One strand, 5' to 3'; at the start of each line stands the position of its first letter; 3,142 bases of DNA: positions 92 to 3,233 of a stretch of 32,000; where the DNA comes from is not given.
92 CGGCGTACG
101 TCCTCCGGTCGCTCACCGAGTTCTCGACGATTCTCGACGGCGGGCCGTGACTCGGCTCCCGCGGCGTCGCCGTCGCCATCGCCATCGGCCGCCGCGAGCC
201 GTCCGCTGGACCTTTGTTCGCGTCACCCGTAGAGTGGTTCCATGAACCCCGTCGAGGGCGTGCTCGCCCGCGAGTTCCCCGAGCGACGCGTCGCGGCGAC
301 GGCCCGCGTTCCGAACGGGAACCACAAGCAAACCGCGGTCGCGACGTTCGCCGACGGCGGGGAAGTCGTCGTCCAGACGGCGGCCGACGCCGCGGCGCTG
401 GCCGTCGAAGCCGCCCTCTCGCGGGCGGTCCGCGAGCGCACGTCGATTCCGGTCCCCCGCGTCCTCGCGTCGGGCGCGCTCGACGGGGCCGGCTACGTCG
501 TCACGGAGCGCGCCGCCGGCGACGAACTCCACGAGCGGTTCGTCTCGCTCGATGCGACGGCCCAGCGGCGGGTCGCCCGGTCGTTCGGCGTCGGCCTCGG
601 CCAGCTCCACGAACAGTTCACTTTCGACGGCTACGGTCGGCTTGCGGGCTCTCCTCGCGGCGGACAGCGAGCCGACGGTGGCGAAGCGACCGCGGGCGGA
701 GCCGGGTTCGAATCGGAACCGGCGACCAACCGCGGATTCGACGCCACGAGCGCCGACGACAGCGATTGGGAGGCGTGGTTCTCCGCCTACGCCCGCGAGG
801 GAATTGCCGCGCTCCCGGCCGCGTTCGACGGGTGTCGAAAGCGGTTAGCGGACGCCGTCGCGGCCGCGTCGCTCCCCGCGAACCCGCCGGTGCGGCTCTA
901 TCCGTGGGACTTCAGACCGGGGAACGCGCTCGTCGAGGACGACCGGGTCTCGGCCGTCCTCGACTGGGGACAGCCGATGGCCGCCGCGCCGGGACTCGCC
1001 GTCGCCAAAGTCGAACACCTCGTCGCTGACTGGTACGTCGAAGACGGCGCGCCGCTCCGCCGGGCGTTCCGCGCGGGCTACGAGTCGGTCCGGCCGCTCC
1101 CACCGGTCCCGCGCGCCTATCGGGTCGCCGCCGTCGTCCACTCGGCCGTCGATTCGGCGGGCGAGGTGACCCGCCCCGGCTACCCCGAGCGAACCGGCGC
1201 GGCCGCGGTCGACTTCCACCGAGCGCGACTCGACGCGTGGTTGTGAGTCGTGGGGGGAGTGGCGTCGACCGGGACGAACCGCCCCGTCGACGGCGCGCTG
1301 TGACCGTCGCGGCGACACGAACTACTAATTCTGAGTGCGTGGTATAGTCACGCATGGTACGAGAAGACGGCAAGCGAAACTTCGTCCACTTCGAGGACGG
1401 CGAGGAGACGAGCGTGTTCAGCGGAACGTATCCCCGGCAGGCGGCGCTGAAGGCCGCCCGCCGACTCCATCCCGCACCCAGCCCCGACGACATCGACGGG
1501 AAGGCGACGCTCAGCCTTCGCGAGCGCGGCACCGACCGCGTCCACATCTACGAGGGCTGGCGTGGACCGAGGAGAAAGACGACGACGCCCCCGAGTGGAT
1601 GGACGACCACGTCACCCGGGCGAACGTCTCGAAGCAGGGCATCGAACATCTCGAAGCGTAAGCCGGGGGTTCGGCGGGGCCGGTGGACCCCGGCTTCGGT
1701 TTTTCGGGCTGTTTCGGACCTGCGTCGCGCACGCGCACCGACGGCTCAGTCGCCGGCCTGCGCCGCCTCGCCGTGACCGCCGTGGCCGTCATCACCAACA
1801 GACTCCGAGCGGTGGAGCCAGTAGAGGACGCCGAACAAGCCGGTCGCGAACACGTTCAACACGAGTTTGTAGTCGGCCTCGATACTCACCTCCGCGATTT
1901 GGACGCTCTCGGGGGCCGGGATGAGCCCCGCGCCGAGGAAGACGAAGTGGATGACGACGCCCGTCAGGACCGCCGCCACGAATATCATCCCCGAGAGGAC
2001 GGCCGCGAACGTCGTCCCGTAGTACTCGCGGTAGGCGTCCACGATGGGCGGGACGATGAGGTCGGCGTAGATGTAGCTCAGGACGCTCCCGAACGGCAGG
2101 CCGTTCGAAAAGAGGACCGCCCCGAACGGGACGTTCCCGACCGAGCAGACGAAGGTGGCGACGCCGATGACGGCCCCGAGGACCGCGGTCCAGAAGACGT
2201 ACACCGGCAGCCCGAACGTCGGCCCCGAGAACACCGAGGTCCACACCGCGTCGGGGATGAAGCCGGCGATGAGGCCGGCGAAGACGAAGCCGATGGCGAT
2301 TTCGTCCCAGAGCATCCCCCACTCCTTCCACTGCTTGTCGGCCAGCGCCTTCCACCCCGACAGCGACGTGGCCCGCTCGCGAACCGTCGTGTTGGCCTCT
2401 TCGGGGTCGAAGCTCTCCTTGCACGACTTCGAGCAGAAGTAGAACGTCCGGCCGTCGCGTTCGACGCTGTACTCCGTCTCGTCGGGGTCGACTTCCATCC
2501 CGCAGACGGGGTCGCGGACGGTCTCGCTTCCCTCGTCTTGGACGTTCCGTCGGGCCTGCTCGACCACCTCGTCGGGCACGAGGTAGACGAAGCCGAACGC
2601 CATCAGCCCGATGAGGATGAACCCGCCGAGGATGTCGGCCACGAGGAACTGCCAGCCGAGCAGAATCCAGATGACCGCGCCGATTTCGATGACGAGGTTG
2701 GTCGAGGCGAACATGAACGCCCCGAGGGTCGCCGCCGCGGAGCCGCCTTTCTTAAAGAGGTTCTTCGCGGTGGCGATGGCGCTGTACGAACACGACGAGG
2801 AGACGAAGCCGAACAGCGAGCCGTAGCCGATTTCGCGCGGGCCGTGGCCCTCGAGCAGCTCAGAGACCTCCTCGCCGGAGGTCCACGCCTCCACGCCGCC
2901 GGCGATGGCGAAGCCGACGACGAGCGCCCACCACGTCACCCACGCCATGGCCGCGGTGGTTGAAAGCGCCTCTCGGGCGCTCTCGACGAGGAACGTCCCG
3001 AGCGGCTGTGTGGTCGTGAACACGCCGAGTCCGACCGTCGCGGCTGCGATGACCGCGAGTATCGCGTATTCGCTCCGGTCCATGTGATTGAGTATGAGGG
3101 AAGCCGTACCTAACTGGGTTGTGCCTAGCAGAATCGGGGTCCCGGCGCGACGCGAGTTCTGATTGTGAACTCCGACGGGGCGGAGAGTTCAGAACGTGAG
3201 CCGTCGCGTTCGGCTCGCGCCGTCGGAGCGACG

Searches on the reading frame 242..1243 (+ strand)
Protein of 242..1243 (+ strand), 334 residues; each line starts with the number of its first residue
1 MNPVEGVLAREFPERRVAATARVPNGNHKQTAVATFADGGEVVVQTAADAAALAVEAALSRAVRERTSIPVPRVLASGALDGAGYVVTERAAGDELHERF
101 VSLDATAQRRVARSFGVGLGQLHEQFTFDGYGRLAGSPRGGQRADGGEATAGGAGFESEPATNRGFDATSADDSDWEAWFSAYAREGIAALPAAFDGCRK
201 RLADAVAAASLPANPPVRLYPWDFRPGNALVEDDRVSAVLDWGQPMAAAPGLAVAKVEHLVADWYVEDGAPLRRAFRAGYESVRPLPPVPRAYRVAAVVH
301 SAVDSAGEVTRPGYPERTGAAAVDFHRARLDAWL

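Call 52: search_protein_families(library=pfam, proteins=[window:242-1243:+], max_evalue=0.01)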
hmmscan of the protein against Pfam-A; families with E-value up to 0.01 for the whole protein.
window:242-1243:+ (334 aa): 1 family
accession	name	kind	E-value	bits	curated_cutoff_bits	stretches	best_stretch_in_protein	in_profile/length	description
PF01636.29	APH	-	2.5e-13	50.8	23.2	1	24-288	6-234/239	Phosphotransferase enzyme family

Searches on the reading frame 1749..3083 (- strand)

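Call 52: search_protein_families(library=pfam, proteins=[window:1749-3083:-], max_evalue=0.01)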
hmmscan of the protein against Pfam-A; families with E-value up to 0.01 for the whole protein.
window:1749-3083:- (445 aa): 4 families
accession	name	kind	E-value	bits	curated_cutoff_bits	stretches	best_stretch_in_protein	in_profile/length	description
PF03773.19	ArsP_1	-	8e-95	317.8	32.3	1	36-380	2-294/294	Predicted permease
PF04945.19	YHS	-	6.5e-14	52.1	30.3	1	189-230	1-41/47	YHS domain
PF24273.1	TRASH_HVO_1752_C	-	0.0024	18.4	27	1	193-226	6-37/47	HVO_1752, C-terminal TRASH domain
PF06467.20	zf-FCS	-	0.0028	17.9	22.4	1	206-225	20-39/39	MYM-type Zinc finger with FCS sequence motif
